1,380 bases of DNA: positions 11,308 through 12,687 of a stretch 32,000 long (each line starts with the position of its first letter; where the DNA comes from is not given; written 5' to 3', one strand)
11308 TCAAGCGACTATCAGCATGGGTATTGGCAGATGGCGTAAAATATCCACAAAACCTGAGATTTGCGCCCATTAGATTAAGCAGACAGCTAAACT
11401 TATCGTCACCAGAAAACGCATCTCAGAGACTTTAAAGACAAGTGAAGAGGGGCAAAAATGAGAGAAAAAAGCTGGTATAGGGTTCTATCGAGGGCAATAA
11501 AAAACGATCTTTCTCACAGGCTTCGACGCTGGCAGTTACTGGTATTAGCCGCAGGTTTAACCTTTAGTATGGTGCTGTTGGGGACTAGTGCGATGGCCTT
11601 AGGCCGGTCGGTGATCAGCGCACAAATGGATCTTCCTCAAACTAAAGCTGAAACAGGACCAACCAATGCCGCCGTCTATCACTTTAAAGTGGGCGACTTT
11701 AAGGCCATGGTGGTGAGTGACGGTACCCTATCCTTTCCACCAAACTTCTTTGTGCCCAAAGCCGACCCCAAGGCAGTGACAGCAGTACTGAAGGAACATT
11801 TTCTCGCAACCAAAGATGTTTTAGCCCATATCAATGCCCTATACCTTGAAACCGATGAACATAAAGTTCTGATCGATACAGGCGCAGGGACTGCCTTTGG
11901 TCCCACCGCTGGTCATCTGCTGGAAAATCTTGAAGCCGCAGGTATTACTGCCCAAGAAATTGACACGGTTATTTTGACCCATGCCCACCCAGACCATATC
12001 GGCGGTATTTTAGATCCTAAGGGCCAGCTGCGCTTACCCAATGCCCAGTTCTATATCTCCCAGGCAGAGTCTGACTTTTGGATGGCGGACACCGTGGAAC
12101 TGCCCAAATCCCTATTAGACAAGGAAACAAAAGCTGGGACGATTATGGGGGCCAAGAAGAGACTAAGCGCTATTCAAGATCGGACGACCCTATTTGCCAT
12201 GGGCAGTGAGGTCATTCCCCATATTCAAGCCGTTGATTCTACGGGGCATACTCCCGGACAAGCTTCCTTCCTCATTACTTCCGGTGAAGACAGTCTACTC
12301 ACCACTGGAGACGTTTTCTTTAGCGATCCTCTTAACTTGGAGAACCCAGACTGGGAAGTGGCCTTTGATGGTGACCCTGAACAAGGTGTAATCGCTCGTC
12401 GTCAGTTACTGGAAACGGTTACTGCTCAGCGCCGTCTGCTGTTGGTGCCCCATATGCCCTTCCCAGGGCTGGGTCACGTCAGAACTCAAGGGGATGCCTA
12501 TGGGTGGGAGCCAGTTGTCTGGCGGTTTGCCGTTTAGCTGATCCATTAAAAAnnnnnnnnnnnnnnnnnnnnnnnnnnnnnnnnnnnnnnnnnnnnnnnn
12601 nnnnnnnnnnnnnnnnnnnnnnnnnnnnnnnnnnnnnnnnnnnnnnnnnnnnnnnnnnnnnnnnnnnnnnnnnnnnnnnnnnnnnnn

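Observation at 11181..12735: Direct repeat of the carB 3' end brackets an MBL-fold hydrolase gene: footprint of an insertion that rebuilt carB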

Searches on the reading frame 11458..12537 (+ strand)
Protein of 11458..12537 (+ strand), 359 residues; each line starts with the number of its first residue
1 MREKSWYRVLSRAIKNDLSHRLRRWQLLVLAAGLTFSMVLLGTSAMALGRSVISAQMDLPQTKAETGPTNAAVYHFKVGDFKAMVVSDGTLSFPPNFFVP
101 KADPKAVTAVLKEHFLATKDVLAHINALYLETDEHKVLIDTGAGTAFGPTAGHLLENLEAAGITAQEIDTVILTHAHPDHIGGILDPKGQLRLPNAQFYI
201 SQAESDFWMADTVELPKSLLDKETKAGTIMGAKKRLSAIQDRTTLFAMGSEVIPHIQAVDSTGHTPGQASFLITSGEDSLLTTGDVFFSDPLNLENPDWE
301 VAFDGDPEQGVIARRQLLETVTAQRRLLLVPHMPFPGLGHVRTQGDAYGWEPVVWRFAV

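Call 8: search_protein_families(library=pfam, proteins=[window:11458-12537:+])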
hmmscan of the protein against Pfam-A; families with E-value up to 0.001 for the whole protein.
window:11458-12537:+ (359 aa): 4 families
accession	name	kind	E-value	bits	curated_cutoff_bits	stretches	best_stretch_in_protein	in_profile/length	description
PF00753.33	Lactamase_B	-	2.3e-16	60.8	22.7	1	125-306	6-170/196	Metallo-beta-lactamase superfamily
PF12706.13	Lactamase_B_2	-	2.7e-07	30.8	27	1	135-189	1-52/200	Beta-lactamase superfamily domain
PF16661.11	Lactamase_B_6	-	0.00028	20.7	27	0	130-213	2-84/193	Metallo-beta-lactamase superfamily domain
PF19583.5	ODP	-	0.00051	20.4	27.2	1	126-240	4-93/194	ODP family beta lactamase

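Call 10: find_encoding_contigs(protein=window:11458-12537:+, flank=10000, max_places=10)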
Protein window:11458-12537:+ (359 aa): 2 contigs read that carry it; 2 places shown.
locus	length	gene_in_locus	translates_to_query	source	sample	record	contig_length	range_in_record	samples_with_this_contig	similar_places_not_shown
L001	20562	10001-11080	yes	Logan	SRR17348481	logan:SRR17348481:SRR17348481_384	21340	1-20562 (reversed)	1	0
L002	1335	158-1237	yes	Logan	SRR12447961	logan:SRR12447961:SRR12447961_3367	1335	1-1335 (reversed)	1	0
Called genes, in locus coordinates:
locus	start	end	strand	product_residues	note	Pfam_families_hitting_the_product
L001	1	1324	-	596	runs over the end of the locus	-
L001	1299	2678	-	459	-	-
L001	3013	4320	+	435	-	PF02142:MGS, PF00781:DAGK_cat, PF01513:NAD_kinase (weak), PF19279:YegS_C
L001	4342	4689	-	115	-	-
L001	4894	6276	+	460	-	PF07690:MFS_1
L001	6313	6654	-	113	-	PF06108:DUF952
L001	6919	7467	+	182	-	-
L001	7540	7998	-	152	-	PF00293:NUDIX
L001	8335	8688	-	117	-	PF05198:IF3_N, PF00707:IF3_C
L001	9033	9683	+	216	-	-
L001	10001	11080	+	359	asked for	PF00753:Lactamase_B, PF23023:Anti-Pycsar_Apyc1 (weak), PF12706:Lactamase_B_2 (weak)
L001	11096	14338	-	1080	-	PF25596:CPSase_L_D1, PF02786:CPSase_L_D2, PF02787:CPSase_L_D3, PF25596:CPSase_L_D1, PF02222:ATP-grasp, PF02786:CPSase_L_D2, PF07478:Dala_Dala_lig_C (weak), PF02142:MGS, +3 more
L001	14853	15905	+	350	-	PF00174:Oxidored_molyb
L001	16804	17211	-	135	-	PF01124:MAPEG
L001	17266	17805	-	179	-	PF00578:AhpC-TSA, PF08534:Redoxin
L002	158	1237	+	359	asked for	PF00753:Lactamase_B, PF23023:Anti-Pycsar_Apyc1 (weak), PF12706:Lactamase_B_2 (weak)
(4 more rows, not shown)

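Call 13: find_homologous_proteins(query=window:11458-12537:+, max_evalue=1e-10)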
Query window:11458-12537:+ (359 aa): 980 proteins with E <= 1e-10 among 6461 candidates; the best 120 are listed.
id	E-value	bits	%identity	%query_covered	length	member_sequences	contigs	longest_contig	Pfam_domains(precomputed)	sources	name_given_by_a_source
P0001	2.6e-237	804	99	100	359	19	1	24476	PF12706.14,PF23023.2,PF00753.34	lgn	-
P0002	5.8e-213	724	89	100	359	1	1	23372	PF12706.14,PF23023.2,PF00753.34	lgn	-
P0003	2.5e-212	722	90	100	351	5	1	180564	PF12706.14,PF23023.2,PF00753.34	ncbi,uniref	ncbi:MBL fold metallo-hydrolase [Acaryochloris marina NIES-2412]|uniref:MBL fold metallo-hydrolase n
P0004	1.1e-209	714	90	100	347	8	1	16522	PF12706.14,PF23023.2,PF00753.34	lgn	-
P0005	1.0e-201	687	85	100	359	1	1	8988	PF12706.14,PF23023.2,PF00753.34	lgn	-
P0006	9.4e-189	645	79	100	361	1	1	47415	PF23023.2,PF00753.34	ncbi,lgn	ncbi:MAG: MBL fold metallo-hydrolase [Cyanobacteria bacterium P01_G01_bin.54]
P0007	1.4e-183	628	77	100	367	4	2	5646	PF12706.14,PF23023.2,PF00753.34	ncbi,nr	ncbi:MAG: MBL fold metallo-hydrolase [Merismopedia sp. SIO2A8]|nr:MBL fold metallo-hydrolase [Symplo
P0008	1.8e-183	627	78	99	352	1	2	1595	PF12706.14,PF23023.2,PF00753.34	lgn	-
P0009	6.8e-183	626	77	100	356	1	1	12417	PF12706.14,PF23023.2,PF00753.34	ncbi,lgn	ncbi:MAG: MBL fold metallo-hydrolase [Spirulinaceae cyanobacterium]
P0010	1.2e-182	625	77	100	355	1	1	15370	PF12706.14,PF23023.2,PF00753.34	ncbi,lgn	ncbi:MAG: MBL fold metallo-hydrolase [Cyanobacteria bacterium P01_F01_bin.150]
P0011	3.2e-182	623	77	100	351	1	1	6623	PF12706.14,PF23023.2,PF00753.34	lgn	-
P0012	4.2e-182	623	77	100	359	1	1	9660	PF12706.14,PF23023.2,PF00753.34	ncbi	ncbi:MAG: MBL fold metallo-hydrolase [Phormidesmis sp.]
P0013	2.0e-181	621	78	100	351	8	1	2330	PF12706.14,PF23023.2,PF00753.34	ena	-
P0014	2.1e-181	621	78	99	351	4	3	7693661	PF12706.14,PF23023.2,PF00753.34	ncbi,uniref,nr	ncbi:MBL fold metallo-hydrolase [Leptothoe sp. ISB3NOV94-8A]|uniref:MBL fold metallo-hydrolase n=1 T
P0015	3.4e-181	620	77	100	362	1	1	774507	PF12706.14,PF23023.2,PF00753.34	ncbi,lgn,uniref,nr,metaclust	ncbi:metallo-beta-lactamase superfamily protein [Synechococcus sp. PCC 7335]|uniref:MBL fold metallo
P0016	5.7e-181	619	76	100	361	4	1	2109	PF12706.14,PF23023.2,PF00753.34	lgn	-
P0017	5.8e-181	619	77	100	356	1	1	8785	PF12706.14,PF23023.2,PF00753.34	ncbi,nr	ncbi:MAG: MBL fold metallo-hydrolase [Spirulina sp. SIO3F2]|nr:MBL fold metallo-hydrolase [Spirulina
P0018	1.2e-180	618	77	100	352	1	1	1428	PF12706.14,PF23023.2,PF00753.34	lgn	-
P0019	5.5e-179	613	77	100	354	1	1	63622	PF12706.14,PF23023.2,PF00753.34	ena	-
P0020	6.4e-177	606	77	100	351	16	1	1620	PF12706.14,PF23023.2,PF00753.34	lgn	-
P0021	2.4e-175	601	75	100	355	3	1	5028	PF12706.14,PF23023.2,PF00753.34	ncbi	-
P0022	3.7e-175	600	72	100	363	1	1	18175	PF12706.14,PF23023.2,PF00753.34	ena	-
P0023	4.4e-175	600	76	100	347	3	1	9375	PF12706.14,PF23023.2,PF00753.34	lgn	-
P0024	4.5e-175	600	76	100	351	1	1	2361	PF12706.14,PF23023.2,PF00753.34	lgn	-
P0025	1.7e-174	598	75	100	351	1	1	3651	PF12706.14,PF23023.2,PF00753.34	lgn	-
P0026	4.2e-174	597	73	99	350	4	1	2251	PF12706.14,PF23023.2,PF00753.34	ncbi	-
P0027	6.2e-174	596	73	100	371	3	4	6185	PF12706.14,PF23023.2,PF00753.34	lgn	-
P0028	8.9e-174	596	74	100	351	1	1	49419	PF12706.14,PF23023.2,PF00753.34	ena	-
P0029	2.3e-173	594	75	99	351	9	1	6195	PF12706.14,PF23023.2,PF00753.34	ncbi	ncbi:MAG: MBL fold metallo-hydrolase [Cyanobacteria bacterium J06633_23]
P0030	1.8e-172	591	73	100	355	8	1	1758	PF12706.14,PF23023.2,PF00753.34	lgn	-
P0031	2.1e-172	591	74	100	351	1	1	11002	PF12706.14,PF23023.2,PF00753.34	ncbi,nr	ncbi:MAG: MBL fold metallo-hydrolase [Leptolyngbyaceae cyanobacterium MAG.088]|nr:MBL fold metallo-h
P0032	2.5e-172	591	73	100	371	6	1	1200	PF12706.14,PF23023.2,PF00753.34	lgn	-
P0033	7.0e-172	589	73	100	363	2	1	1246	PF12706.14,PF23023.2,PF00753.34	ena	-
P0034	1.6e-171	588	71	100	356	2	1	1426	PF12706.14,PF23023.2,PF00753.34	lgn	-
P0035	3.6e-171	587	82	83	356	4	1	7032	PF12706.14,PF23023.2,PF00753.34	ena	-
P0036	9.1e-171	586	70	100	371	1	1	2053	PF12706.14,PF23023.2,PF00753.34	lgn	-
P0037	1.5e-170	585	70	100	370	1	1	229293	PF12706.14,PF23023.2,PF00753.34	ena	-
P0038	4.6e-170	583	74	94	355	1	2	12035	PF12706.14,PF23023.2,PF00753.34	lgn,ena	-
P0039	9.3e-169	579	72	99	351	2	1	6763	PF12706.14,PF23023.2,PF00753.34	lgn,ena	-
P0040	3.3e-168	577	72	100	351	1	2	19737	PF12706.14,PF23023.2,PF00753.34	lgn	-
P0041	5.1e-168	577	71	100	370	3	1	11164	PF12706.14,PF23023.2,PF00753.34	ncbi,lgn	ncbi:MAG: MBL fold metallo-hydrolase [Cyanobacteria bacterium J06623_4]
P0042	4.0e-167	574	73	100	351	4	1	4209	PF12706.14,PF23023.2,PF00753.34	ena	-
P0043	1.4e-164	565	80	86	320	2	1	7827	PF12706.14,PF23023.2,PF00753.34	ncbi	ncbi:MAG: MBL fold metallo-hydrolase [Cyanobacteria bacterium P01_D01_bin.56]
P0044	6.3e-164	563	72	96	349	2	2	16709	PF12706.14,PF23023.2,PF00753.34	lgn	-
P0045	3.8e-163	561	80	82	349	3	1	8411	PF12706.14,PF23023.2,PF00753.34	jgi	jgi:glyoxylase-like metal-dependent hydrolase (beta-lactamase superfamily II)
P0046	5.2e-161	554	78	91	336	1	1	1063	PF12706.14,PF23023.2,PF00753.34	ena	-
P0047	5.7e-160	550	69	100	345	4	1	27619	PF12706.14,PF23023.2,PF00753.34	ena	-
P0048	7.1e-160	550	68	100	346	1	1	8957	PF12706.14,PF23023.2,PF00753.34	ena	-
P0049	1.3e-158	546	69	100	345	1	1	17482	PF12706.14,PF23023.2,PF00753.34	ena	-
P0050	1.4e-158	546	67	100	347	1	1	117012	PF12706.14,PF23023.2,PF00753.34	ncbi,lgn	ncbi:MAG: MBL fold metallo-hydrolase [Cyanobacteria bacterium P01_D01_bin.156]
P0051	3.1e-156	538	69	96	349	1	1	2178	PF12706.14,PF23023.2,PF00753.34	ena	-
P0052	3.0e-155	535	70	94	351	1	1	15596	PF12706.14,PF23023.2,PF00753.34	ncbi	ncbi:MAG: MBL fold metallo-hydrolase, partial [Cyanobacteria bacterium J06614_10]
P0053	1.1e-146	506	64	96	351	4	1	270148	PF12706.14,PF23023.2,PF00753.34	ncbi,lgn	ncbi:MAG: MBL fold metallo-hydrolase [Cyanobacteria bacterium P01_A01_bin.123]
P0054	4.5e-144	498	65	95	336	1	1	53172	PF12706.14,PF23023.2,PF00753.34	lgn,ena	-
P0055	4.7e-143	495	67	94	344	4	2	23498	PF12706.14,PF23023.2,PF00753.34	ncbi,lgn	ncbi:MAG: MBL fold metallo-hydrolase [Cyanobacteria bacterium P01_F01_bin.86]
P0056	4.8e-142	491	69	84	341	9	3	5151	PF12706.14,PF23023.2,PF00753.34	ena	-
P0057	8.0e-142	490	70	84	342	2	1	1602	PF12706.14,PF23023.2,PF00753.34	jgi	-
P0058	2.5e-141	489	65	90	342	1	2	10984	PF12706.14,PF23023.2,PF00753.34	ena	-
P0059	2.4e-140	486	68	85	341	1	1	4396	PF12706.14,PF23023.2,PF00753.34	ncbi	ncbi:MAG: MBL fold metallo-hydrolase [Cyanobacteria bacterium J06632_22]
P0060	6.5e-138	478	62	93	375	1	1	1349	PF12706.14,PF23023.2,PF00753.34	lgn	-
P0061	1.5e-135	470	62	96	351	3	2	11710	PF12706.14,PF23023.2,PF00753.34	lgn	-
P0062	5.1e-134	465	63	95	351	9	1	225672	PF12706.14,PF23023.2,PF00753.34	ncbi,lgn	-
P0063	2.7e-132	459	62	94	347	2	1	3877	PF12706.14,PF23023.2,PF00753.34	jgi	jgi:glyoxylase-like metal-dependent hydrolase (beta-lactamase superfamily II)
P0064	5.5e-132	458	61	96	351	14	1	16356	PF00753.34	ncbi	-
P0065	1.3e-131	457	64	83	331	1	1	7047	PF12706.14,PF23023.2,PF00753.34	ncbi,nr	ncbi:MBL fold metallo-hydrolase [filamentous cyanobacterium CCP5]|nr:MBL fold metallo-hydrolase [fil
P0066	3.8e-131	455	62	94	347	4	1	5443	PF12706.14,PF23023.2,PF00753.34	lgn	-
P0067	4.7e-130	452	68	81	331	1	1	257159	PF12706.14,PF23023.2,PF00753.34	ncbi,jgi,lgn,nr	ncbi:MAG: MBL fold metallo-hydrolase [Nodosilinea sp. WJT8-NPBG4]|jgi:glyoxylase-like metal-dependen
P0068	1.7e-129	450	67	82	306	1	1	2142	PF12706.14,PF23023.2,PF00753.34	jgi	jgi:glyoxylase-like metal-dependent hydrolase (beta-lactamase superfamily II)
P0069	2.0e-129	450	68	81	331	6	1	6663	PF12706.14,PF23023.2,PF00753.34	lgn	-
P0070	1.8e-128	447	60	94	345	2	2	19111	PF23023.2,PF00753.34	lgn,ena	-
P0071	1.0e-123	431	58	86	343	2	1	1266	PF12706.14,PF23023.2,PF00753.34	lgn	-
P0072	1.1e-116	408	68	74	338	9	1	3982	PF12706.14,PF23023.2,PF00753.34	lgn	-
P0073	2.6e-113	397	58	90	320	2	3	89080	PF12706.14,PF23023.2,PF00753.34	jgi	jgi:glyoxylase-like metal-dependent hydrolase (beta-lactamase superfamily II)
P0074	5.5e-112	392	57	83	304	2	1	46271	PF12706.14,PF23023.2,PF00753.34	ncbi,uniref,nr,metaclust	ncbi:MBL fold metallo-hydrolase [Mastigocoleus testarum BC008]|uniref:MBL fold metallo-hydrolase n=1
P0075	7.9e-112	392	53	93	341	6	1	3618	PF12706.14,PF23023.2,PF00753.34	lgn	-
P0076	8.5e-111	388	53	95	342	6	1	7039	PF12706.14,PF23023.2,PF00753.34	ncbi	-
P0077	1.1e-110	388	53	93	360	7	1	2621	PF12706.14,PF23023.2,PF00753.34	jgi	jgi:glyoxylase-like metal-dependent hydrolase (beta-lactamase superfamily II)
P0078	3.5e-110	386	52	95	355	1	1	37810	PF12706.14,PF23023.2,PF00753.34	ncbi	-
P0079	3.7e-110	386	54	89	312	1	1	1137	PF12706.14,PF23023.2,PF00753.34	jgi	jgi:glyoxylase-like metal-dependent hydrolase (beta-lactamase superfamily II)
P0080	2.7e-109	383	52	93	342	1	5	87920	PF12706.14,PF23023.2,PF00753.34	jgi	jgi:glyoxylase-like metal-dependent hydrolase (beta-lactamase superfamily II)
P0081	1.0e-108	382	57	80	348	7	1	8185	PF12706.14,PF23023.2,PF00753.34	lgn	-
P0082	1.0e-108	382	57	84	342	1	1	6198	PF12706.14,PF23023.2,PF00753.34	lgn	-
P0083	6.5e-108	379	51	93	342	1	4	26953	PF12706.14,PF23023.2,PF00753.34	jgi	jgi:glyoxylase-like metal-dependent hydrolase (beta-lactamase superfamily II)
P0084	8.2e-108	379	52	95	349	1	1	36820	PF12706.14,PF23023.2,PF00753.34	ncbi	-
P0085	1.5e-107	378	53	83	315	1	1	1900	PF12706.14,PF23023.2,PF00753.34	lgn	-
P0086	4.8e-107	376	52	89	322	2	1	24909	PF12706.14,PF23023.2,PF00753.34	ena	-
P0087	6.5e-107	376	52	93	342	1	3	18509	PF12706.14,PF23023.2,PF00753.34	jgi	jgi:glyoxylase-like metal-dependent hydrolase (beta-lactamase superfamily II)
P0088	8.0e-107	375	52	93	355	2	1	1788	PF12706.14,PF23023.2,PF00753.34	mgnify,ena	mgnify:FL=1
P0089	3.6e-106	373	48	95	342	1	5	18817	PF12706.14,PF23023.2,PF00753.34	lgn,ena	-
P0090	4.0e-106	373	56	80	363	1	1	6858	PF12706.14,PF23023.2,PF00753.34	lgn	-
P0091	1.9e-105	371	56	82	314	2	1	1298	PF12706.14,PF23023.2,PF00753.34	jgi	jgi:glyoxylase-like metal-dependent hydrolase (beta-lactamase superfamily II)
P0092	3.0e-105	370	51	94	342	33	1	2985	PF12706.14,PF23023.2,PF00753.34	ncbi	ncbi:MAG: MBL fold metallo-hydrolase [Waterburya sp.]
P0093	3.7e-104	367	51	89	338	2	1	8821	PF12706.14,PF23023.2,PF00753.34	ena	-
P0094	4.7e-104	366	51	94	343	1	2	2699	PF12706.14,PF23023.2,PF00753.34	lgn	-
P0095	7.3e-104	366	52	89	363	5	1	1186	PF12706.14,PF23023.2,PF19583.6,PF00753.34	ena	-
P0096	8.9e-104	365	51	94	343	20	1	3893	PF12706.14,PF23023.2,PF00753.34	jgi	jgi:glyoxylase-like metal-dependent hydrolase (beta-lactamase superfamily II)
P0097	2.2e-102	361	47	95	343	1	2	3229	PF12706.14,PF23023.2,PF00753.34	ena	-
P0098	9.3e-102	359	79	57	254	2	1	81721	PF12706.14,PF23023.2,PF00753.34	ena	-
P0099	1.2e-101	358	49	91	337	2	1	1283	PF12706.14,PF23023.2,PF00753.34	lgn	-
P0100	1.2e-101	358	50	90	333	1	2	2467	PF12706.14,PF23023.2,PF00753.34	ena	-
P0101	6.5e-101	356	51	82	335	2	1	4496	PF12706.14,PF23023.2,PF00753.34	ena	-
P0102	2.0e-100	354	48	93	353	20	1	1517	PF12706.14,PF23023.2,PF19583.6,PF00753.34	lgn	-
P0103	1.4e-98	348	70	68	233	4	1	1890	PF12706.14,PF23023.2,PF00753.34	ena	-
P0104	3.4e-98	347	50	94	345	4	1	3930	PF12706.14,PF23023.2,PF00753.34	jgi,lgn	jgi:glyoxylase-like metal-dependent hydrolase (beta-lactamase superfamily II)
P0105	3.8e-98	347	49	95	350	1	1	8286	PF12706.14,PF23023.2,PF00753.34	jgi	jgi:glyoxylase-like metal-dependent hydrolase (beta-lactamase superfamily II)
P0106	1.2e-95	339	48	94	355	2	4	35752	PF12706.14,PF23023.2,PF00753.34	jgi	jgi:glyoxylase-like metal-dependent hydrolase (beta-lactamase superfamily II)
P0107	5.7e-95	336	49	89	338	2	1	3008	PF12706.14,PF23023.2,PF00753.34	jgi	jgi:glyoxylase-like metal-dependent hydrolase (beta-lactamase superfamily II)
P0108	2.1e-94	335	46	96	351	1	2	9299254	PF12706.14,PF23023.2,PF19583.6,PF00753.34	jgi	jgi:glyoxylase-like metal-dependent hydrolase (beta-lactamase superfamily II)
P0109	6.5e-94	333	55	76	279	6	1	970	PF12706.14,PF23023.2,PF00753.34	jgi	jgi:glyoxylase-like metal-dependent hydrolase (beta-lactamase superfamily II)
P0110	1.1e-93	332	48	91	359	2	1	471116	PF12706.14,PF23023.2,PF00753.34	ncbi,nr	ncbi:MBL fold metallo-hydrolase [Leptolyngbya sp. FACHB-261]|nr:MBL fold metallo-hydrolase [Leptolyn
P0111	2.2e-93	331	48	95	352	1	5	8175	PF12706.14,PF23023.2,PF00753.34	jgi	jgi:glyoxylase-like metal-dependent hydrolase (beta-lactamase superfamily II)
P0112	3.8e-93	330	47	94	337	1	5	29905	PF12706.14,PF23023.2,PF00753.34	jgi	jgi:glyoxylase-like metal-dependent hydrolase (beta-lactamase superfamily II)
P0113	1.3e-91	325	54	74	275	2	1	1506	PF12706.14,PF23023.2,PF00753.34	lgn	-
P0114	2.1e-90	321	57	69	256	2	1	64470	PF12706.14,PF23023.2,PF00753.34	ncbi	ncbi:MAG: MBL fold metallo-hydrolase [Waterburya sp.]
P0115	8.1e-89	316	45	89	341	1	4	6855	PF12706.14,PF23023.2,PF00753.34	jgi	jgi:glyoxylase-like metal-dependent hydrolase (beta-lactamase superfamily II)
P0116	2.2e-87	311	47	81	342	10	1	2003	PF12706.14,PF23023.2,PF19583.6,PF00753.34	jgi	jgi:glyoxylase-like metal-dependent hydrolase (beta-lactamase superfamily II)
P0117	1.2e-86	309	45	89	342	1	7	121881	PF12706.14,PF23023.2,PF00753.34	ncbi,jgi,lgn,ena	-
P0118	7.0e-86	306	48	80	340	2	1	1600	PF12706.14,PF16661.12,PF23023.2,PF19583.6,PF00753.34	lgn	-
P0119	1.2e-85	306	46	82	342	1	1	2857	PF12706.14,PF23023.2,PF00753.34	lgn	-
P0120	3.1e-85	304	46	83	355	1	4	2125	PF12706.14,PF23023.2,PF00753.34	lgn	-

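Call 14: find_encoding_contigs(protein=P0003, flank=8000, max_places=4)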
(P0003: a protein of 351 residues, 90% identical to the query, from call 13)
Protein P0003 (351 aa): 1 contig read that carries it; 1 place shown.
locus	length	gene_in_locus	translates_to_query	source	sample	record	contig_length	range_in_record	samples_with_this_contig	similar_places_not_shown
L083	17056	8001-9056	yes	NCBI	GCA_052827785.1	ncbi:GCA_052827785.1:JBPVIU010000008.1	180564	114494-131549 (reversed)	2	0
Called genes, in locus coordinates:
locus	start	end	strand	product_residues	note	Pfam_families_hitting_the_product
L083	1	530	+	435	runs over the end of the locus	PF02142:MGS, PF01513:NAD_kinase (weak), PF00781:DAGK_cat, PF19279:YegS_C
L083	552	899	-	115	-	-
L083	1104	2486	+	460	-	PF07690:MFS_1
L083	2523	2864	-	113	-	PF06108:DUF952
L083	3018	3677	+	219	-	-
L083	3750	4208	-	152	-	PF00293:NUDIX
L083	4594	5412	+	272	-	PF14243:R2K_3, PF18299:R2K_2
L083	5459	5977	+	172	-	PF13302:Acetyltransf_3, PF00583:Acetyltransf_1 (weak)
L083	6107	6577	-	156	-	PF05198:IF3_N, PF00707:IF3_C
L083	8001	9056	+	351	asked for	PF23023:Anti-Pycsar_Apyc1, PF00753:Lactamase_B, PF12706:Lactamase_B_2 (weak)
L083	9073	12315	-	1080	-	PF25596:CPSase_L_D1, PF02786:CPSase_L_D2, PF02787:CPSase_L_D3, PF25596:CPSase_L_D1, PF02222:ATP-grasp, PF02786:CPSase_L_D2, PF07478:Dala_Dala_lig_C (weak), PF02142:MGS, +3 more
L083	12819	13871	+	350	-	PF00174:Oxidored_molyb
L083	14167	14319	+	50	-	-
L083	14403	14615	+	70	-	-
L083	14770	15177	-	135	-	PF01124:MAPEG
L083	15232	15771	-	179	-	PF00578:AhpC-TSA, PF08534:Redoxin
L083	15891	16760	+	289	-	PF00126:HTH_1, PF03466:LysR_substrate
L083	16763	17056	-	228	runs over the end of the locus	PF00702:Hydrolase, PF13419:HAD_2 (weak)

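Call 15: find_encoding_contigs(protein=P0002, flank=8000, max_places=3)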
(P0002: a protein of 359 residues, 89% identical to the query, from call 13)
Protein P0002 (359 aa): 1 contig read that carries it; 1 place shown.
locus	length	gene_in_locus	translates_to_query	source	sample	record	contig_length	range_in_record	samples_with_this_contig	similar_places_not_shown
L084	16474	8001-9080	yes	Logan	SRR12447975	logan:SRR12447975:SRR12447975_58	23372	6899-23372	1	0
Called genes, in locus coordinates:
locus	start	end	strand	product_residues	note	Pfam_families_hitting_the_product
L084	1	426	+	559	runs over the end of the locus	PF01663:Phosphodiest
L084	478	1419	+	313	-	PF00248:Aldo_ket_red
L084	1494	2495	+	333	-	PF00535:Glycos_transf_2, PF10111:Glyco_tranf_2_2, PF13641:Glyco_tranf_2_3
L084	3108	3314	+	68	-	-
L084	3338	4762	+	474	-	PF01943:Polysacc_synt, PF13440:Polysacc_synt_3, PF03023:MurJ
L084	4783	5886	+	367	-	PF13439:Glyco_transf_4, PF13477:Glyco_trans_4_2, PF00534:Glycos_transf_1, PF13692:Glyco_trans_1_4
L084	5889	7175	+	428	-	PF04932:Wzy_C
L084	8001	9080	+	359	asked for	PF00753:Lactamase_B, PF23023:Anti-Pycsar_Apyc1 (weak), PF12706:Lactamase_B_2 (weak)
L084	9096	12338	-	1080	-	PF25596:CPSase_L_D1, PF02786:CPSase_L_D2, PF02787:CPSase_L_D3, PF25596:CPSase_L_D1, PF02222:ATP-grasp, PF02786:CPSase_L_D2, PF07478:Dala_Dala_lig_C (weak), PF02142:MGS, +5 more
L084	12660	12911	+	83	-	PF01381:HTH_3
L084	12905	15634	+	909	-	PF13657:Couple_hipA, PF07804:HipA_C, PF07693:KAP_NTPase (weak)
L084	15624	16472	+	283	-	?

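Call 16: find_encoding_contigs(protein=P0005, flank=8000, max_places=3)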
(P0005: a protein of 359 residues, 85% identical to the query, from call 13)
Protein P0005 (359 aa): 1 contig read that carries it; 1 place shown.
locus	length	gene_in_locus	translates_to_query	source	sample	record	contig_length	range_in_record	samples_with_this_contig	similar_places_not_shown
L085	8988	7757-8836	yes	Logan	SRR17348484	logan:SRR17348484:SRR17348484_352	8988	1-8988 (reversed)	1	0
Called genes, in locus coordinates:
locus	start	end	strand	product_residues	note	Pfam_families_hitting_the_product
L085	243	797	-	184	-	-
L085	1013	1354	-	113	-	PF06108:DUF952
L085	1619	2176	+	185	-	-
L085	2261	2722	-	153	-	PF00293:NUDIX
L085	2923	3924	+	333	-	PF03009:GDPD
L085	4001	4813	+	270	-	PF14243:R2K_3, PF18299:R2K_2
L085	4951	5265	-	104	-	PF00707:IF3_C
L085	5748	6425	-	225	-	-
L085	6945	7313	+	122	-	-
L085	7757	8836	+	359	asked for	PF00753:Lactamase_B, PF23023:Anti-Pycsar_Apyc1 (weak), PF12706:Lactamase_B_2 (weak)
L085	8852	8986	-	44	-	?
